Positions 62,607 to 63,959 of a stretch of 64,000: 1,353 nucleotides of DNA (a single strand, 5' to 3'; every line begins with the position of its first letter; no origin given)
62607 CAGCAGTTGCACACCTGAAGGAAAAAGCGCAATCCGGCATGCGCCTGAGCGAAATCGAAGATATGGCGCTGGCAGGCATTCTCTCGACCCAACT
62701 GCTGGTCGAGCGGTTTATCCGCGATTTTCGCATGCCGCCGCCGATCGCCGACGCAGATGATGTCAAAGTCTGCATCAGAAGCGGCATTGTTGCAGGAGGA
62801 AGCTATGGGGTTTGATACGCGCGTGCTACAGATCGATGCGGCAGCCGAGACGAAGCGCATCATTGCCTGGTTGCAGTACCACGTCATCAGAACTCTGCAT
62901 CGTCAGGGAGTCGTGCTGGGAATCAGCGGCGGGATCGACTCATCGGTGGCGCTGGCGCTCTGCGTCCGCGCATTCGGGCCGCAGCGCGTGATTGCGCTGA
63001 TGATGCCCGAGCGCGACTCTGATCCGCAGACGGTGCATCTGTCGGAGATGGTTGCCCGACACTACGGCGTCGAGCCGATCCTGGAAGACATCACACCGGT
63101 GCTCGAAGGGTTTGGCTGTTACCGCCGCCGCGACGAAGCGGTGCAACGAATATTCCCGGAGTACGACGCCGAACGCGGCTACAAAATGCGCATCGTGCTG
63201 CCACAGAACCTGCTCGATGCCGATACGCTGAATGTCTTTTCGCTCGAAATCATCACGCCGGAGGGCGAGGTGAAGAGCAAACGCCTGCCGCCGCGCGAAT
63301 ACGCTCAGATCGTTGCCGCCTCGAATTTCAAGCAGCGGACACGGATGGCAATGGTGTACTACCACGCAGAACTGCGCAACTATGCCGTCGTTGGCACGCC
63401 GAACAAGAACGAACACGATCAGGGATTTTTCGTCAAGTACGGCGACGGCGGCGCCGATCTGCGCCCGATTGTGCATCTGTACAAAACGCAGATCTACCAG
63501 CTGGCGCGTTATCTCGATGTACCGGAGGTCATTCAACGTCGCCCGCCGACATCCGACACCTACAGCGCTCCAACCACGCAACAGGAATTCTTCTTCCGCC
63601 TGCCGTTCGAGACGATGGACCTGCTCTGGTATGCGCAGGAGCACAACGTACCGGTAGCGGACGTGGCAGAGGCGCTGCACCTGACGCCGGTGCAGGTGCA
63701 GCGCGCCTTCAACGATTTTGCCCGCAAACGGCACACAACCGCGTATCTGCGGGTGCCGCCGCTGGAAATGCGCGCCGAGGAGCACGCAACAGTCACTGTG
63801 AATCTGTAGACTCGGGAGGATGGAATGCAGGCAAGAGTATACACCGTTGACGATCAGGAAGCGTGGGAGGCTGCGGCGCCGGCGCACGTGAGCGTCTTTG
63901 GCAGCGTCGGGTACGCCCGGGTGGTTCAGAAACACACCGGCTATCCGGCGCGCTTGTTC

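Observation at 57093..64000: ACP-dependent acyl-amide tailoring cassette inside a Wzx/Wzy polysaccharide operon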

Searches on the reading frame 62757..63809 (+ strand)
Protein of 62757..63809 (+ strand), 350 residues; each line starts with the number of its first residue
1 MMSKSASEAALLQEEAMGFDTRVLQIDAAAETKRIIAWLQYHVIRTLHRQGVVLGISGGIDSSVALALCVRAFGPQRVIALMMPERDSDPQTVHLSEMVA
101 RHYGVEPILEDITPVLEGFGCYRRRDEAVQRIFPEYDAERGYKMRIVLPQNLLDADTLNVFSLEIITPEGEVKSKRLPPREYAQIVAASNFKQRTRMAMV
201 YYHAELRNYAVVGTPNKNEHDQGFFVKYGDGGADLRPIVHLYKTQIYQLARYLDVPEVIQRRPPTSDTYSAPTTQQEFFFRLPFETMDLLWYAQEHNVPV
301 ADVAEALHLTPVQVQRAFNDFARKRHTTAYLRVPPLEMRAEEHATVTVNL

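Call 4: search_protein_families(library=ncbifam, proteins=[window:62757-63809:+], max_evalue=0.01)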
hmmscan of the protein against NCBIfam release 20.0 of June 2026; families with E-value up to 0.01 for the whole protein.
window:62757-63809:+ (350 aa): 12 families
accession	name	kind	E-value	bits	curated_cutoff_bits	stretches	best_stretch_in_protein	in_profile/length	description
NF002048.0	PRK00876.1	subfamily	5.7e-154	511.8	313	1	16-343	4-328/330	NAD(+) synthase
NF010587.0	PRK13980.1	equivalog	3.6e-52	177.2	255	2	184-328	109-252/267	NAD+ synthase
TIGR00552.1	nadE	equivalog_domain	3.6e-46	157.4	63.65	2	151-290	72-209/251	NAD(+) synthase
NF001979.1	PRK00768.1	equivalog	2.6e-29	102.5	250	2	188-289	132-234/266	NAD(+) synthase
NF010588.0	PRK13981.1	equivalog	1.2e-21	76.8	479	2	50-119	286-355/546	NAD+ synthase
NF000848.1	PRK00074.1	equivalog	9.6e-06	24.4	400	1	21-81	185-245/512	glutamine-hydrolyzing GMP synthase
NF002730.0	PRK02628.1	equivalog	8.6e-05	20.9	473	1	45-96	355-411/677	NAD(+) synthase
TIGR00884.1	guaA_Cterm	equivalog_domain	0.00015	21.2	338.75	0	45-76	12-43/310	glutamine-hydrolyzing GMP synthase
TIGR00268.2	TIGR00268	equivalog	0.00021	20.7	150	1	50-100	14-64/259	ATP-dependent sacrificial sulfur transferase LarE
NF006351.0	PRK08576.1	equivalog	0.0028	16.3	290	1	30-112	215-295/436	hypothetical protein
NF001138.1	PRK00143.1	equivalog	0.0049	15.9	284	1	52-89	2-37/345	tRNA 2-thiouridine(34) synthase MnmA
TIGR00420.1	trmU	equivalog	0.0061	15.5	236.95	0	52-85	3-34/351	tRNA 2-thiouridine(34) synthase MnmA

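Call 8: search_protein_families(library=pfam, proteins=[window:62757-63809:+], max_evalue=0.1)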
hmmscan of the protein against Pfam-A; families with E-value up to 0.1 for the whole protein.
window:62757-63809:+ (350 aa): 5 families
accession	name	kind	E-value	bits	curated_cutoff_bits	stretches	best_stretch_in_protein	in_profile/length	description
PF02540.23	NAD_synthase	-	4.4e-50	170.5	21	2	184-326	97-237/242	NAD synthase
PF01507.26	PAPS_reduct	-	0.00028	21.4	22.5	1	52-106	2-54/175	Phosphoadenosine phosphosulfate reductase domain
PF13542.12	HTH_Tnp_ISL3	-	0.0024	17.8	27.4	1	290-321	21-50/51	Helix-turn-helix domain of transposase family ISL3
PF03054.22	tRNA_Me_trans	-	0.0031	17.7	20.6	1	52-89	3-38/202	tRNA methyl transferase HUP domain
PF06508.19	QueC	-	0.024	14.6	22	0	53-111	3-59/210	Queuosine biosynthesis protein QueC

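Call 15: find_homologous_proteins(query=window:62805-63809:+)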
Query window:62805-63809:+ (334 aa): 8000 proteins with E <= 0.001 among 8000 candidates; the best 120 are listed.
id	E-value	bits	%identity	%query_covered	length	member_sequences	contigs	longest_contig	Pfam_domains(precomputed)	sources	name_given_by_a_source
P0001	6.1e-210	714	94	100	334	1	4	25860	PF02540.24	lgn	-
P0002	6.5e-210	714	94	100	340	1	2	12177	PF02540.24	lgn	-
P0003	7.7e-209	710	94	100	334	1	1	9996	PF02540.24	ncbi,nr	ncbi:MAG: NAD(+) synthase [Roseiflexaceae bacterium]|nr:NAD(+) synthase [Roseiflexaceae bacterium]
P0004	1.5e-207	706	92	99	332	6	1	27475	PF02540.24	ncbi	-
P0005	1.7e-207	706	92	100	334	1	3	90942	PF02540.24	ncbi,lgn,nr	ncbi:MAG: NAD(+) synthase [Roseiflexus sp.]|nr:NAD(+) synthase [Roseiflexus sp.] MCS7289784.1 NAD(+)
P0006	1.6e-206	703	92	100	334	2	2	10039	PF02540.24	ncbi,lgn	-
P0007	6.6e-205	697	92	100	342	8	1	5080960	PF02540.24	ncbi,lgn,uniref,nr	ncbi:NAD(+) synthase [Roseiflexus sp.]|uniref:NAD(+) synthase n=1 Tax=Roseiflexus sp. TaxID=2562120 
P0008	1.8e-196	670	89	98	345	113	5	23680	PF02540.24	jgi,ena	-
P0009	4.3e-177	606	79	100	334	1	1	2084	PF02540.24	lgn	-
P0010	1.1e-172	592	79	96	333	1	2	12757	PF02540.24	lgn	-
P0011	1.5e-169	581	78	96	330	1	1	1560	PF02540.24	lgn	-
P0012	2.9e-169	580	79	96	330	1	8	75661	PF02540.24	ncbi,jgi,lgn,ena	-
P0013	1.2e-168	578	78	96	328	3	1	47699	PF02540.24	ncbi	ncbi:MAG: NAD(+) synthase [Rhodospirillales bacterium]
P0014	2.6e-168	577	78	96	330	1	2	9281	PF02540.24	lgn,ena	-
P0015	6.2e-168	576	78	96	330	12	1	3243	PF02540.24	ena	-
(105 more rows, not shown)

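Call 16: find_encoding_contigs(protein=P0007, flank=10000, max_places=3)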
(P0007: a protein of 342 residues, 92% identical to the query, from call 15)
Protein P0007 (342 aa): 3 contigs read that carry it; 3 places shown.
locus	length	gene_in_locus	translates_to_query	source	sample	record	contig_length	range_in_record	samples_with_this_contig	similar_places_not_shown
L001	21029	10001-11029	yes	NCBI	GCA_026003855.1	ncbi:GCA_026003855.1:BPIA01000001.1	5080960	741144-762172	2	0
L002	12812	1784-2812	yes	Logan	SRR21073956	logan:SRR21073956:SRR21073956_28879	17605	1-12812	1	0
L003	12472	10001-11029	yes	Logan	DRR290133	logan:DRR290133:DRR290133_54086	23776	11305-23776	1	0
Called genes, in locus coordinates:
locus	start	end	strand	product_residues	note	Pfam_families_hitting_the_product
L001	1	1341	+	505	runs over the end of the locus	-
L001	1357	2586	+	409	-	PF20706:GT4-conflict, PF00534:Glycos_transf_1, PF13692:Glyco_trans_1_4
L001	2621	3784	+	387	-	PF13477:Glyco_trans_4_2, PF13439:Glyco_transf_4, PF13579:Glyco_trans_4_4, PF00534:Glycos_transf_1, PF20706:GT4-conflict (weak), PF13692:Glyco_trans_1_4, PF13524:Glyco_trans_1_2 (weak)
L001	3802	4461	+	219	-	PF02397:Bac_transf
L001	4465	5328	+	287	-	PF13527:Acetyltransf_9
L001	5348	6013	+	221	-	PF02585:PIG-L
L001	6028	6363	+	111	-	PF00550:PP-binding (weak)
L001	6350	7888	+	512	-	PF00501:AMP-binding, PF13193:AMP-binding_C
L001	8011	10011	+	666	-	PF13522:GATase_6, PF12481:DUF3700 (weak), PF13537:GATase_7, PF00733:Asn_synthase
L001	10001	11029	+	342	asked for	PF02540:NAD_synthase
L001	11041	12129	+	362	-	PF04339:FemAB_like (weak), PF02388:FemAB, PF13480:Acetyltransf_6, PF02388:FemAB (weak)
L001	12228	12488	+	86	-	PF01041:DegT_DnrJ_EryC1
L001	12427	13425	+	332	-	PF01041:DegT_DnrJ_EryC1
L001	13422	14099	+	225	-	PF02698:DUF218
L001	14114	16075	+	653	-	PF13727:CoA_binding_3, PF04321:RmlD_sub_bind, PF01073:3Beta_HSD, PF01370:Epimerase, PF02719:Polysacc_synt_2, PF07993:NAD_binding_4 (faint), PF16363:GDP_Man_Dehyd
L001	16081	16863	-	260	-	PF00106:adh_short, PF08659:KR, PF13561:adh_short_C2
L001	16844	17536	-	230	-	PF16011:CBM9_2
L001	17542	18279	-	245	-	-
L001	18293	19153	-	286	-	PF00528:BPD_transp_1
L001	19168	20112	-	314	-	PF00528:BPD_transp_1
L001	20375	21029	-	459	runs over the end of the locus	PF01547:SBP_bac_1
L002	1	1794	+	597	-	?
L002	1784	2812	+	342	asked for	PF02540:NAD_synthase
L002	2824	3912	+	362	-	PF02388:FemAB, PF13480:Acetyltransf_6, PF02388:FemAB (weak)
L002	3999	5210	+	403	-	PF01041:DegT_DnrJ_EryC1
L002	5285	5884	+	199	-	PF02698:DUF218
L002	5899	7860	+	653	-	PF13727:CoA_binding_3, PF04321:RmlD_sub_bind, PF01073:3Beta_HSD, PF01370:Epimerase, PF02719:Polysacc_synt_2, PF07993:NAD_binding_4 (faint), PF16363:GDP_Man_Dehyd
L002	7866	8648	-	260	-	PF00106:adh_short, PF08659:KR, PF13561:adh_short_C2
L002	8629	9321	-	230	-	PF16011:CBM9_2 (weak)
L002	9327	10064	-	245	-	-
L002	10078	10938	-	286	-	PF00528:BPD_transp_1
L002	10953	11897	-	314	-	PF00528:BPD_transp_1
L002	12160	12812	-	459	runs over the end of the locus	PF01547:SBP_bac_1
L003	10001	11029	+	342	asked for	PF02540:NAD_synthase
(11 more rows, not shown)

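Call 17: find_encoding_contigs(protein=P0013, flank=10000, max_places=2)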
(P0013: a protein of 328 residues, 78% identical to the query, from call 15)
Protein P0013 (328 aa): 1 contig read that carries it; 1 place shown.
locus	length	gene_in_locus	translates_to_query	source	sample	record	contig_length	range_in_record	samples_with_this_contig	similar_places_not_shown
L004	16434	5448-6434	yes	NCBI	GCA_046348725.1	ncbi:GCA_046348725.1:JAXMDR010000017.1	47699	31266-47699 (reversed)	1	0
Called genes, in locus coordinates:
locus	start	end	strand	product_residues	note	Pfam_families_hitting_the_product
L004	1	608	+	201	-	PF01041:DegT_DnrJ_EryC1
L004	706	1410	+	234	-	PF25084:LbH_EIF2B, PF00132:Hexapep, PF25087:GMPPB_C (faint), PF00132:Hexapep, PF14602:Hexapep_2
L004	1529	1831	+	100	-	PF00550:PP-binding (weak)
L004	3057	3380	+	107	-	PF13193:AMP-binding_C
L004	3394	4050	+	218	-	PF12481:DUF3700 (weak), PF13522:GATase_6, PF13537:GATase_7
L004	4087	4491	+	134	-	PF00733:Asn_synthase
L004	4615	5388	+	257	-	PF00733:Asn_synthase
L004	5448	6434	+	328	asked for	PF02540:NAD_synthase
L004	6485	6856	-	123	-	PF26002:Beta-barrel_AprE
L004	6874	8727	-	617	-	PF00005:ABC_tran, PF13304:AAA_21 (faint), PF25994:HH_AprE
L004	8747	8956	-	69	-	-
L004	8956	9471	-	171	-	PF00664:ABC_membrane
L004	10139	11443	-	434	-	PF00672:HAMP (weak), PF00512:HisKA, PF02518:HATPase_c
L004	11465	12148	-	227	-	PF00072:Response_reg, PF00486:Trans_reg_C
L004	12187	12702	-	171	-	PF12802:MarR_2, PF01047:MarR (weak)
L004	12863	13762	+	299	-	PF01063:Aminotran_4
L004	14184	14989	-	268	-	PF13340:DUF4096, PF01609:DDE_Tnp_1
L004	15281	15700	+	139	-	-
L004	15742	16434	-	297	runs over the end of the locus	-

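Call 19: search_dna_similar(query=window:62805-63809:+, collection=plasmids, mode=protein, max_rows=40, rows=spread)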
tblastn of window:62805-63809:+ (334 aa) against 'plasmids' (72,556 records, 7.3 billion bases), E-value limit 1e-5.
Records with a match: 247; places in all: 263; records where one place covers at least 80% of the query: 162.
Best place of each record, by identity: <60% 247.
By first word of the organism name: Sinorhizobium 83; Azospirillum 12; Ensifer 11; Shinella 10; Mesorhizobium 9; Rhizobium 8; Vibrio 8; Halobaculum 7; Burkholderia 7; Haloarcula 6; and 45 more.
By predicted mobility (MOB-suite, as given by PLSDB): non-mobilizable 146; mobilizable 74; conjugative 27.
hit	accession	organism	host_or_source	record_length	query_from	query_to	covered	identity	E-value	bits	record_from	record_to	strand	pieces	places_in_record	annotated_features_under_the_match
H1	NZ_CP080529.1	Mesorhizobium sp. AR07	Oxytropis sp.,Cell culture,root nodule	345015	2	320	96%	50.8%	1e-97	323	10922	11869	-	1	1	nadE: NAD(+) synthase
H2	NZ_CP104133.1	Sinorhizobium sp. K101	Phaseolus vulgaris,cell ...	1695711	3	319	95%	50.2%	1e-98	326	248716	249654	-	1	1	none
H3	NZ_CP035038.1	Sinorhizobium fredii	single cell,soil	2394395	3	319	95%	49.8%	1e-95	317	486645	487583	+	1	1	none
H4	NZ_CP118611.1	Ensifer adhaerens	Pure isolate,Rhizosphere of Cyperus ...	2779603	3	319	95%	49.5%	4e-96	318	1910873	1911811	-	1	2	none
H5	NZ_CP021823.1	Sinorhizobium meliloti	Medicago truncatula,Single Cell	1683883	3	319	95%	49.2%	2e-96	319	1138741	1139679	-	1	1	none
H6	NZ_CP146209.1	Sinorhizobium meliloti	-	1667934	3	319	95%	49.2%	2e-96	319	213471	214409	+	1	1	none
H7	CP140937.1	Sinorhizobium meliloti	Medicago lupulina,whole organism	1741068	3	319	95%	49.2%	2e-96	319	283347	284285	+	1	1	nadE: NAD(+) synthase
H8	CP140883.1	Sinorhizobium meliloti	Medicago lupulina,whole organism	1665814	3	319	95%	49.2%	3e-96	319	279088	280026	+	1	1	nadE: NAD(+) synthase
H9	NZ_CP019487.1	Sinorhizobium meliloti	alfalfa,single cell,nitrogen fixing ...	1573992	3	319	95%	49.2%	3e-96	319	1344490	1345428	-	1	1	none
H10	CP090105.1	Sinorhizobium meliloti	Medicago,Cell culture,Plant nodule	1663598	3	319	95%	49.2%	5e-96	318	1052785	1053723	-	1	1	nadE: NAD(+) synthase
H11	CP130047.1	Sinorhizobium meliloti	Medicago,Cell culture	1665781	3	319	95%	49.2%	2e-95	317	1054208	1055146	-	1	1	nadE: NAD(+) synthase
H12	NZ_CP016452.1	Sinorhizobium sp. RAC02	Microbial isolate,Algal phycosphere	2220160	8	333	98%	47.5%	6e-88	295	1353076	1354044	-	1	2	none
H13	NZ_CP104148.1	Sinorhizobium medicae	Trigonella foenum-graecum,cell culture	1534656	1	319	96%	48.3%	2e-96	319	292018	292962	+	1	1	none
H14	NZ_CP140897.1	Sinorhizobium medicae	Medicago lupulina,whole organism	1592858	1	319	96%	48.3%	2e-96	319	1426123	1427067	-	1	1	none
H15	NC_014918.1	Mesorhizobium ciceri biovar biserrulae WSM1271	-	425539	3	323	96%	47.7%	3e-91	304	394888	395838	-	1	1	nadE: NAD(+) synthase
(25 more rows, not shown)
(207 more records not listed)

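Call 20: get_annotated_region(hit=H7, flank=9000)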
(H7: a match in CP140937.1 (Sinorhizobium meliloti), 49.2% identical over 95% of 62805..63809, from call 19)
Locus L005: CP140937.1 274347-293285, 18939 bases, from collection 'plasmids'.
description: Sinorhizobium meliloti strain ml21 plasmid pSymB, complete sequence
organism: Sinorhizobium meliloti (NCBI taxid 382)
taxonomy: Bacteria; Pseudomonadota; Alphaproteobacteria; Hyphomicrobiales; Rhizobiaceae; Sinorhizobium; Sinorhizobium meliloti
host: -; source: Medicago lupulina,whole organism; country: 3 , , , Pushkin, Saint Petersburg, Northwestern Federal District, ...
typing (MOB-suite, as given by PLSDB): mobilizable; relaxase MOBQ
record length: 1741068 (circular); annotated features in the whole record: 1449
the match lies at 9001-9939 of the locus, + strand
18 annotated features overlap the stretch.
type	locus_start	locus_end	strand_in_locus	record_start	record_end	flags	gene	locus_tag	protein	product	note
CDS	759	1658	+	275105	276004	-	-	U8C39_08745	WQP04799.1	carbohydrate ABC transporter permease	-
CDS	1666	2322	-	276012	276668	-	-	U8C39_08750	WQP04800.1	DUF6064 family protein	-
CDS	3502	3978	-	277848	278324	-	-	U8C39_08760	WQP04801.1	VOC family protein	-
CDS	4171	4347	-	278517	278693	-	-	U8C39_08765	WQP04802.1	hypothetical protein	-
CDS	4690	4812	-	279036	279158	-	-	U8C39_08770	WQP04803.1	hypothetical protein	-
CDS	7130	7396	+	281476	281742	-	-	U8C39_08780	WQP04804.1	acyl carrier protein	-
CDS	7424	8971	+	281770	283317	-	-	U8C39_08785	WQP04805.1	class I adenylate-forming enzyme family protein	-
CDS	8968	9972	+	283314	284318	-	nadE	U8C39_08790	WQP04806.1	NAD(+) synthase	-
CDS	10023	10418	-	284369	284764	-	-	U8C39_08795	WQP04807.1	hypothetical protein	-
CDS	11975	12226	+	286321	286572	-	-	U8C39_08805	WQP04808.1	DUF1127 domain-containing protein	-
CDS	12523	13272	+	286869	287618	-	minC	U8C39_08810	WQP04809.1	septum site-determining protein MinC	-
CDS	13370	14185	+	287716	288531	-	minD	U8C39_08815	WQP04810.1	septum site-determining protein MinD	-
CDS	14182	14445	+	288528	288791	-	minE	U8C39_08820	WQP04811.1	cell division topological specificity factor MinE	-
CDS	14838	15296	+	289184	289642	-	-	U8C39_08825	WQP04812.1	hypothetical protein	-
CDS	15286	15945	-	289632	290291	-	-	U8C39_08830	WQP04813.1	response regulator transcription factor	-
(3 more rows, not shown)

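Call 21: get_annotated_region(hit=H1, flank=9000)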
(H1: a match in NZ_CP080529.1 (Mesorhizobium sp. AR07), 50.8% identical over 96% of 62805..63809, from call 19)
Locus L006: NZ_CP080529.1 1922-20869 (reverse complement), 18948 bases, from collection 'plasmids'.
description: Mesorhizobium sp. AR07 plasmid pMspAR07a, complete sequence
organism: Mesorhizobium sp. AR07 (NCBI taxid 2865838)
taxonomy: Bacteria; Pseudomonadota; Alphaproteobacteria; Hyphomicrobiales; Phyllobacteriaceae; Mesorhizobium; Mesorhizobium sp. AR07
host: -; source: Oxytropis sp.,Cell culture,root nodule; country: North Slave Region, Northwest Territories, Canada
typing (MOB-suite, as given by PLSDB): non-mobilizable
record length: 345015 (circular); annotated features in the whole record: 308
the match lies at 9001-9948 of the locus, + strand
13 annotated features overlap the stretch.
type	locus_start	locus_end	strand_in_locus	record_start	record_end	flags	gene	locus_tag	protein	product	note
CDS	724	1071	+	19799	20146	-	tnpB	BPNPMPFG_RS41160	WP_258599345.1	IS66 family insertion sequence element accessory protein TnpB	-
CDS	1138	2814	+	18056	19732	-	-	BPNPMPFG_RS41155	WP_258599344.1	IS66 family transposase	-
CDS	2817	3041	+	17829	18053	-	-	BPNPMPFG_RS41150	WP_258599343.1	hypothetical protein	-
CDS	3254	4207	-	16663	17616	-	-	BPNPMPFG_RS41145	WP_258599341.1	IS481 family transposase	-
CDS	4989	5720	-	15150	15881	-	-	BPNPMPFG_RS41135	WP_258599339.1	AAA family ATPase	-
CDS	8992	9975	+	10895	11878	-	nadE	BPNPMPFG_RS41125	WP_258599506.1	NAD(+) synthase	GO:0009435 - NAD biosynthetic process [Evidence IEA]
CDS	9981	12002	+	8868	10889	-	asnB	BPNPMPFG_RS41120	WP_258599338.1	asparagine synthase (glutamine-hydrolyzing)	GO:0006529 - asparagine biosynthetic process [Evidence IEA]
CDS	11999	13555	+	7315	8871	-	-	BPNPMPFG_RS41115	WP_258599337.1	AMP-binding protein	-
CDS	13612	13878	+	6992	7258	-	-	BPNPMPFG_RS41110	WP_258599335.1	acyl carrier protein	GO:0006633 - fatty acid biosynthetic process [Evidence IEA]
CDS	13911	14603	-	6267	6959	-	-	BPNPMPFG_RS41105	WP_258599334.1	class I SAM-dependent methyltransferase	-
CDS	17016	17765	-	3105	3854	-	-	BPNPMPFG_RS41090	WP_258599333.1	hypothetical protein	-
CDS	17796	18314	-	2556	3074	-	-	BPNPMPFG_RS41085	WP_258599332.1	DUF982 domain-containing protein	-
CDS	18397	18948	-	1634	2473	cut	-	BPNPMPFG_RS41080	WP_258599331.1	FkbM family methyltransferase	-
